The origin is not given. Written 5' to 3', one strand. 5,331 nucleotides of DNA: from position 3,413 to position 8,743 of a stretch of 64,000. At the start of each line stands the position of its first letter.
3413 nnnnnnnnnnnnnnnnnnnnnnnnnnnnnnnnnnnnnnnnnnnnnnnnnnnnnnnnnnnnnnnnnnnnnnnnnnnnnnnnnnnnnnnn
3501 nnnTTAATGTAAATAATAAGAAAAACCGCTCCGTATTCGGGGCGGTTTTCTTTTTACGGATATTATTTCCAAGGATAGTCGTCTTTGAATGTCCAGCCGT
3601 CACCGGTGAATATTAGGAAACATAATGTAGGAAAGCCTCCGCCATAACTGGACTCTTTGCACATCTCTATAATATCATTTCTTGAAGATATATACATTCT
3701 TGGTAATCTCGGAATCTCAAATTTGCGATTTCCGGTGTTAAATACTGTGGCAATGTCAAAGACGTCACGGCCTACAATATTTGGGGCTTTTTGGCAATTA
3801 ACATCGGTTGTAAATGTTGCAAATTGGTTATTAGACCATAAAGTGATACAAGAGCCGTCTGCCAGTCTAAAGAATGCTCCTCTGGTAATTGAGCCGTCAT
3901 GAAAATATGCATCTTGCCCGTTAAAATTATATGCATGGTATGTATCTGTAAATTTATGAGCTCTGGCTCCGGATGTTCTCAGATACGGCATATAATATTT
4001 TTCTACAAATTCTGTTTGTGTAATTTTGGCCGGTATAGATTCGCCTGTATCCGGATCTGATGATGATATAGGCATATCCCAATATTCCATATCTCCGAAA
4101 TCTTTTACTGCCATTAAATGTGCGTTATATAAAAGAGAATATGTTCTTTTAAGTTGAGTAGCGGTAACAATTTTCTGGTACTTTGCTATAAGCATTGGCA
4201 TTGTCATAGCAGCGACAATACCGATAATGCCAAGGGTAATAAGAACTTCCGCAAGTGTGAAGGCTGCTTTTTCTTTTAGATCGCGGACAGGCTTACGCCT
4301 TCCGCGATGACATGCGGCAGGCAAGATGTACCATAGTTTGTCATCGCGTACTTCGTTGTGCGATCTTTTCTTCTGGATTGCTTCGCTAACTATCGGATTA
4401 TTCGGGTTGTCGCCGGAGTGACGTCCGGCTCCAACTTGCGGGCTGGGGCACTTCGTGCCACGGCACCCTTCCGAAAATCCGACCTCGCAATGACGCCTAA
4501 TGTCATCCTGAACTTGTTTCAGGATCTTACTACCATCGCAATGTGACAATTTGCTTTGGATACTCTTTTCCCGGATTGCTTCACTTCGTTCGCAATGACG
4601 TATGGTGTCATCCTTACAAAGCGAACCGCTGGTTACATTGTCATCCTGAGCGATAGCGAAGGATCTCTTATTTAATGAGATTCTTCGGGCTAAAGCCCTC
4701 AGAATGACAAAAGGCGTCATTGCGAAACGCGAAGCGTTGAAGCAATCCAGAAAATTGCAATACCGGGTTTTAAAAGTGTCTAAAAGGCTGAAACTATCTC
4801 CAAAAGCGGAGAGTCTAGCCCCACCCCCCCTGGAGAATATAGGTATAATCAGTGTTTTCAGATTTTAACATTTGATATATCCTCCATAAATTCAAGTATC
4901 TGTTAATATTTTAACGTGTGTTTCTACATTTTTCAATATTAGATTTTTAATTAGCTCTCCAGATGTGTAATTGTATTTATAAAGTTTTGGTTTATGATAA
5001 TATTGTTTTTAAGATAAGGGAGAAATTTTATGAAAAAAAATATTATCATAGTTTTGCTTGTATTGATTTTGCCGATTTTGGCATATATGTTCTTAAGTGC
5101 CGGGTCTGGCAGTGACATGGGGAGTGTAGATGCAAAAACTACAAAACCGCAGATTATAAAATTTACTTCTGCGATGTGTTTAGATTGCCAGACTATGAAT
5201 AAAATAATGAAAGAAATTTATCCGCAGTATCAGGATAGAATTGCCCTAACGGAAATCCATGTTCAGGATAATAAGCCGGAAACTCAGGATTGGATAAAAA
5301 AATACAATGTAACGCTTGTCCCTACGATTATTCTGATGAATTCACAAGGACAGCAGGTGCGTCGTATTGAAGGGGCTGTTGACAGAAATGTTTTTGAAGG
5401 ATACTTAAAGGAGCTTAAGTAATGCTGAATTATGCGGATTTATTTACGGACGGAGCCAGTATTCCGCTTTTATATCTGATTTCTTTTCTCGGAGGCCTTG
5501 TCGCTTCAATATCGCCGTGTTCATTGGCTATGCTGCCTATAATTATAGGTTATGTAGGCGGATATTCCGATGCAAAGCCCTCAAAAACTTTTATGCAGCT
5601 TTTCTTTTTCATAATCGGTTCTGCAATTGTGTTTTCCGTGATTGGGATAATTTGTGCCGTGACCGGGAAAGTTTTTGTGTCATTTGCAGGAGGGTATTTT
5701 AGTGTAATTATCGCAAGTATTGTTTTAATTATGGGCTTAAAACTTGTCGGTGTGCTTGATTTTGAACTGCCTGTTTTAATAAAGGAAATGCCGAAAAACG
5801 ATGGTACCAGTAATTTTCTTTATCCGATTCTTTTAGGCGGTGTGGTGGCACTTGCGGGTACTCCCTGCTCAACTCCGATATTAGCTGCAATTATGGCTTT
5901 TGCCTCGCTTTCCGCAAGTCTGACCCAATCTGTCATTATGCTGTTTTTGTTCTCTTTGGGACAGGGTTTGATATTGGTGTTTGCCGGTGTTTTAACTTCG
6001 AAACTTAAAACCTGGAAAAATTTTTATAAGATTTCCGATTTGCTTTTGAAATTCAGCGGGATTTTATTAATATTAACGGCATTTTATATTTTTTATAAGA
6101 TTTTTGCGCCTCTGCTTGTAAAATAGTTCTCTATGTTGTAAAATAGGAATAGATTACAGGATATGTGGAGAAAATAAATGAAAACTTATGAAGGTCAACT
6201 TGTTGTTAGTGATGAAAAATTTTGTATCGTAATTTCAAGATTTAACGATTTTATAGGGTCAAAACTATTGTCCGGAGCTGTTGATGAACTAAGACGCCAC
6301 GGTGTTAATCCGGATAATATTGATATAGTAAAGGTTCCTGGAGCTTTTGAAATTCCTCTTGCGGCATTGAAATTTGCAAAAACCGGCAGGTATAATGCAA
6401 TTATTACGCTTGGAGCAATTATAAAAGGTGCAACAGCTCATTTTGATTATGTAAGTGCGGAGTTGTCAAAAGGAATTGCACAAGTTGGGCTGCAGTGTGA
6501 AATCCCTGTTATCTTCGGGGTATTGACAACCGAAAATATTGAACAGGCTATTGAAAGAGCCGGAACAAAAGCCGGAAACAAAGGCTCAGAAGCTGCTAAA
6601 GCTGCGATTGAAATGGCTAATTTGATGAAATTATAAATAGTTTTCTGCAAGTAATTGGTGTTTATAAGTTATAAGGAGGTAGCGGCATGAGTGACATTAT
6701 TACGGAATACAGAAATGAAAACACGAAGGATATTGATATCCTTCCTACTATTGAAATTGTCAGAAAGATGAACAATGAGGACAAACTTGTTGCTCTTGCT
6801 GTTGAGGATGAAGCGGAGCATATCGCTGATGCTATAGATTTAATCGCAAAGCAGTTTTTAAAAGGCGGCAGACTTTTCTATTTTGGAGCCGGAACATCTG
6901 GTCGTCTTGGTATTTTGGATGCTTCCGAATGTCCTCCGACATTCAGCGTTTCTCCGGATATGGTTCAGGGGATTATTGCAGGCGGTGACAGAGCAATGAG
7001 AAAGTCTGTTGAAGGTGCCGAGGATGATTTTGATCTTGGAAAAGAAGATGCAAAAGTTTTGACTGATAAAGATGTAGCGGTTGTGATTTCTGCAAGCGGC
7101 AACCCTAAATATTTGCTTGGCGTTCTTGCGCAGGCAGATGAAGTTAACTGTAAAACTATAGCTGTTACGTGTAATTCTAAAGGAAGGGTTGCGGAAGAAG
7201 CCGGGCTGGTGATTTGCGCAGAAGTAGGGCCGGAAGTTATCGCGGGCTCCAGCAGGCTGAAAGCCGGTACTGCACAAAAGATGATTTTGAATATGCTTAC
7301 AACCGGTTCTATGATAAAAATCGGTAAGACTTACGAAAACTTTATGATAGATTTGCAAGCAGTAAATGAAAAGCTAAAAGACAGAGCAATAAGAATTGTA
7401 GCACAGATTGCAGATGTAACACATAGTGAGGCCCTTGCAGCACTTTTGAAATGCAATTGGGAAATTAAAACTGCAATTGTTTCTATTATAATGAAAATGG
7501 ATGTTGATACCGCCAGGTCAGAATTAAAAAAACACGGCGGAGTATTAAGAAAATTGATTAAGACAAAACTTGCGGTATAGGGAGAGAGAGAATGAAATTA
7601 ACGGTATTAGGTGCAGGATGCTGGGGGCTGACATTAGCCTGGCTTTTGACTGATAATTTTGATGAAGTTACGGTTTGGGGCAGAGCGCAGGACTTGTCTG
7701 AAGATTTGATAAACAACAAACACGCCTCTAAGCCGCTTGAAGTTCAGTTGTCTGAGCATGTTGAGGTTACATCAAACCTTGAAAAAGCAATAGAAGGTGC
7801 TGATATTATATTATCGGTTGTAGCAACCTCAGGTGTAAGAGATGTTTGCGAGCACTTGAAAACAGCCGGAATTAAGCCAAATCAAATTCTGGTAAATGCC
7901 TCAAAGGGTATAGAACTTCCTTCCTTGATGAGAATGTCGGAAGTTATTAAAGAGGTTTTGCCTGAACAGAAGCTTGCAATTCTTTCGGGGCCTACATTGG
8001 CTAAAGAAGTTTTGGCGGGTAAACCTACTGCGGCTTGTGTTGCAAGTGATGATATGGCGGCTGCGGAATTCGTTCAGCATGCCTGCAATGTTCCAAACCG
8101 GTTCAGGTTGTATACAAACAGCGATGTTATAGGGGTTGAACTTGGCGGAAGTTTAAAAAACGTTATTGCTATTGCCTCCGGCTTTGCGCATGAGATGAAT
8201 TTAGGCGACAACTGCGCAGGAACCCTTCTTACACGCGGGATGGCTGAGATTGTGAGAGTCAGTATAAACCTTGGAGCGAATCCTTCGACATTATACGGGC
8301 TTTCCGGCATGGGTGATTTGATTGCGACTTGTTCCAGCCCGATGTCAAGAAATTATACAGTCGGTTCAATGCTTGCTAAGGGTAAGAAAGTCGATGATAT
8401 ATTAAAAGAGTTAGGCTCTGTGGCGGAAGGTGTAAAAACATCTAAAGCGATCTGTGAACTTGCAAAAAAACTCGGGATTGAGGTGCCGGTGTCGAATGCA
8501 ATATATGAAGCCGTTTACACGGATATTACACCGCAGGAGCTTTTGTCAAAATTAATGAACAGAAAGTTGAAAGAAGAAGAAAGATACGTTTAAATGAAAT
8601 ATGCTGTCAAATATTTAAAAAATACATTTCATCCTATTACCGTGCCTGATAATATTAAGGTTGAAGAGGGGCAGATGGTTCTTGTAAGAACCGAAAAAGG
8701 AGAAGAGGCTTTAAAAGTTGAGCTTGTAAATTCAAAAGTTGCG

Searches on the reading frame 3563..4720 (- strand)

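Call 8: search_protein_families(library=pfam, proteins=[window:3563-4720:-], max_evalue=0.01)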
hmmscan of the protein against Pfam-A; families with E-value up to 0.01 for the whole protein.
window:3563-4720:- (385 aa): 1 family
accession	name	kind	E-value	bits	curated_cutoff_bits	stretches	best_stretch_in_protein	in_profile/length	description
PF07963.17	N_methyl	-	0.00021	21.2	21.2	1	151-173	4-26/27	Prokaryotic N-terminal methylation motif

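Call 34: search_protein_families(library=ncbifam, proteins=[window:3563-4720:-], max_evalue=0.01)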
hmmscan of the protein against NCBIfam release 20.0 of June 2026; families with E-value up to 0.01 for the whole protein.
window:3563-4720:- (385 aa): 5 families
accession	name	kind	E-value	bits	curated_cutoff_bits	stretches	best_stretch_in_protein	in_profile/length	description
NF041013.1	T4P_ComGE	equivalog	0.00044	20.3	49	1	149-200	1-52/83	competence type IV pilus minor pilin ComGE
TIGR02532.1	IV_pilin_GFxxxE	domain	0.00091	19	16.3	1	152-173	2-23/24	prepilin-type N-terminal cleavage/methylation domain-containing protein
NF041775.1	typeIV_PilA_Myxo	equivalog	0.0027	17.7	400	1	152-200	11-58/214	type IV pilin protein PilA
TIGR01710.1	typeII_sec_gspG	equivalog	0.0042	17.1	88.85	1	153-186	2-35/134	type II secretion system major pseudopilin GspG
NF040999.1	pilin_ComGC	equivalog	0.0086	16.3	75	0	152-185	2-35/84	competence type IV pilus major pilin ComGC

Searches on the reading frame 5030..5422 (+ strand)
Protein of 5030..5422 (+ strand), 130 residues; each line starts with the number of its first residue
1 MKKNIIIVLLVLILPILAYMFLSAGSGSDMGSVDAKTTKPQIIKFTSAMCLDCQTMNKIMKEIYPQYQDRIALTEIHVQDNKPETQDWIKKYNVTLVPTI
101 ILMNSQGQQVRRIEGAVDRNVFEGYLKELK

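Call 30: search_protein_families(library=pfam, proteins=[window:5030-5422:+], max_evalue=0.00001)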
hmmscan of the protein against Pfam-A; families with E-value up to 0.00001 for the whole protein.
window:5030-5422:+ (130 aa): 2 families
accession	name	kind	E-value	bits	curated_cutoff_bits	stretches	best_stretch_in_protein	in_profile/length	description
PF00085.26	Thioredoxin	-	3e-11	43.7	23.5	1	36-127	16-102/103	Thioredoxin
PF13098.12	Thioredoxin_2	-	7.1e-11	42.8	27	1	36-126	3-104/104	Thioredoxin-like domain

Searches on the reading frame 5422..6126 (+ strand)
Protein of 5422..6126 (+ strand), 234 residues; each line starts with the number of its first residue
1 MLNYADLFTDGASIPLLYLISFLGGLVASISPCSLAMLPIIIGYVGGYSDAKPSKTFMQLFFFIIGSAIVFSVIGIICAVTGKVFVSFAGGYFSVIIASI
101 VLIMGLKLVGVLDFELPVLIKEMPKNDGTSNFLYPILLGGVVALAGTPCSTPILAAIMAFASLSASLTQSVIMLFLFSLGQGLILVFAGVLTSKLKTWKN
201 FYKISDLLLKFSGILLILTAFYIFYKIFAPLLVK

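Call 30: search_protein_families(library=pfam, proteins=[window:5422-6126:+], max_evalue=0.00001)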
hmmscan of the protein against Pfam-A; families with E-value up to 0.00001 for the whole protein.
window:5422-6126:+ (234 aa): 2 families
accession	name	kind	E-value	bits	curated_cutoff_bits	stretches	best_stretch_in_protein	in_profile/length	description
PF02683.22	DsbD_TM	-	3.9e-19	69.3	27.1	1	17-224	3-215/219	Cytochrome C biogenesis protein transmembrane domain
PF13386.12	DsbD_2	-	9.7e-11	42.4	24.9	1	22-221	3-198/199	Cytochrome C biogenesis protein transmembrane region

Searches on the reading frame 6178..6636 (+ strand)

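Call 30: search_protein_families(library=pfam, proteins=[window:6178-6636:+], max_evalue=0.00001)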
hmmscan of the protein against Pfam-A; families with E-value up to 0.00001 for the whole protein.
window:6178-6636:+ (152 aa): 1 family
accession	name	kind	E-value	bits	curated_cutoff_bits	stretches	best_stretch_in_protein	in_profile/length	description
PF00885.24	DMRL_synthase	-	5.6e-59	198.5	26.7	1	14-151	3-139/139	6,7-dimethyl-8-ribityllumazine synthase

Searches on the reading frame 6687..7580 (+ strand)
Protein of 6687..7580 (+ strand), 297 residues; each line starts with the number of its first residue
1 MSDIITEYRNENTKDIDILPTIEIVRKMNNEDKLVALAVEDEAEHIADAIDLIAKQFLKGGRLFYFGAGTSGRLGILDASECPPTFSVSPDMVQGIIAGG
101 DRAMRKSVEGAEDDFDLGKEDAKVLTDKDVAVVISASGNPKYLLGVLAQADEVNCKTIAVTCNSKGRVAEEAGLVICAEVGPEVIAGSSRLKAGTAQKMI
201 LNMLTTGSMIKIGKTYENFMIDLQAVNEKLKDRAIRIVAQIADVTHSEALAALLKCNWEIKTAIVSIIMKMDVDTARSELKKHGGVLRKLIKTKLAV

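Call 30: search_protein_families(library=pfam, proteins=[window:6687-7580:+], max_evalue=0.00001)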
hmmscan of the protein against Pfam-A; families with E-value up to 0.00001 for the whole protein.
window:6687-7580:+ (297 aa): 5 families
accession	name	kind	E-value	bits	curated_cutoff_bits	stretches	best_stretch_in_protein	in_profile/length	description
PF22645.1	GKRP_SIS_N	-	2.6e-16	59.8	27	1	46-147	2-109/113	Glucokinase regulatory protein N-terminal SIS domain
PF13580.11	SIS_2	-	4.2e-11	43.5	27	1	35-161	10-137/138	SIS domain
PF01380.27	SIS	-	1.9e-09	37.9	25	1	122-205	48-129/131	SIS domain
PF20741.3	GKRP-like_C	-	9.8e-09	36.1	27.7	1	217-257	1-41/100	C-terminal lid domain of glucokinase regulatory protein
PF22198.1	GKRP_SIS_2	-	1.4e-06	28.6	27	1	44-105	5-66/191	Glucokinase regulatory protein, second SIS domain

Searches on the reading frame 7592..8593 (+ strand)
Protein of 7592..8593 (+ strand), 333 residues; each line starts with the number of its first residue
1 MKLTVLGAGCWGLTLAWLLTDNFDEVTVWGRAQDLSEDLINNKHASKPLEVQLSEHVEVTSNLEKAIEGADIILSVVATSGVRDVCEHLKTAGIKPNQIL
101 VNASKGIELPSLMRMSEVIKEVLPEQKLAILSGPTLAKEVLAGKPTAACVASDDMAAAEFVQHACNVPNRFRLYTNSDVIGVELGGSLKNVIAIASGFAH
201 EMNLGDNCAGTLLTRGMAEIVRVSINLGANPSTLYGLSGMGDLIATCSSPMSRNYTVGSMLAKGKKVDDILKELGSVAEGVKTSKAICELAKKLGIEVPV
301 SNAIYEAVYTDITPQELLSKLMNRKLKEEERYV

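Call 30: search_protein_families(library=pfam, proteins=[window:7592-8593:+], max_evalue=0.00001)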
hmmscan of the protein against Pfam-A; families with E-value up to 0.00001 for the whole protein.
window:7592-8593:+ (333 aa): 4 families
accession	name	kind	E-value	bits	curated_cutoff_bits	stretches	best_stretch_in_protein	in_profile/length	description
PF07479.19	NAD_Gly3P_dh_C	-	4.1e-51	173.4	25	1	178-318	1-141/142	NAD-dependent glycerol-3-phosphate dehydrogenase C-terminus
PF01210.29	NAD_Gly3P_dh_N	-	9.6e-43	146.3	23.1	1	2-157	1-157/158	NAD-dependent glycerol-3-phosphate dehydrogenase N-terminus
PF20618.3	GPD_NAD_C_bact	-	1.2e-18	67.9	27.6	1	238-304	1-66/66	Bacterial GPD, NAD-dependent C-terminal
PF03446.21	NAD_binding_2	-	1.1e-06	29.2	21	0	3-105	2-94/161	NAD binding domain of 6-phosphogluconate dehydrogenase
